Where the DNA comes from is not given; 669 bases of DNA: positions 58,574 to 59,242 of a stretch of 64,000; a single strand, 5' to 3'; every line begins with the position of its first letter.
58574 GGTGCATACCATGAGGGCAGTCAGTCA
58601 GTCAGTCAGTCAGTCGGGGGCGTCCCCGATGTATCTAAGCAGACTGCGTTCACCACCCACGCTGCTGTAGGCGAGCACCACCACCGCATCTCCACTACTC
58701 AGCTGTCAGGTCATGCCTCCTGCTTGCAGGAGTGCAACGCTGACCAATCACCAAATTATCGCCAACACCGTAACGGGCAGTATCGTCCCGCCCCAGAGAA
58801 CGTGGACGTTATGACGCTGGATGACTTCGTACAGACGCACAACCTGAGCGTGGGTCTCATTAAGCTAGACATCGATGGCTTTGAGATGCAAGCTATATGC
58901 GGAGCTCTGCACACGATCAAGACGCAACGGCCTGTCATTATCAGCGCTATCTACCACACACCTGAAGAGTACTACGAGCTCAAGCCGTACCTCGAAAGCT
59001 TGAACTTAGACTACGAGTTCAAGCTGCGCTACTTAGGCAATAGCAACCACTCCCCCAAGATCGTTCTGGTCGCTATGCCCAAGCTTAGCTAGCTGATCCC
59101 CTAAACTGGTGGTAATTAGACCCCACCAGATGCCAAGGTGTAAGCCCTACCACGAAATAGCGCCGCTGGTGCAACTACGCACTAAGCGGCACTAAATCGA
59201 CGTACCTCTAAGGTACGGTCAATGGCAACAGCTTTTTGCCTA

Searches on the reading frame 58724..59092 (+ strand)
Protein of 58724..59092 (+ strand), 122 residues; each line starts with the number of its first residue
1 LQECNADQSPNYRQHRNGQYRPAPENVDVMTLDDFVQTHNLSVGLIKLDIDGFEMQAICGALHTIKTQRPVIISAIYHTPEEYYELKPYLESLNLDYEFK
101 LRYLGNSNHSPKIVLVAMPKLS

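Call 69: search_protein_families(library=pfam, proteins=[window:58724-59092:+], max_evalue=0.01)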
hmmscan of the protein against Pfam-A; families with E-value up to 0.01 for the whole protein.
window:58724-59092:+ (122 aa): 1 family
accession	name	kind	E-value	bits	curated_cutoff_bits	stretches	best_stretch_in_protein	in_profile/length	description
PF05050.19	Methyltransf_21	-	5.6e-10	40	22.7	1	21-94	91-168/173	Methyltransferase FkbM domain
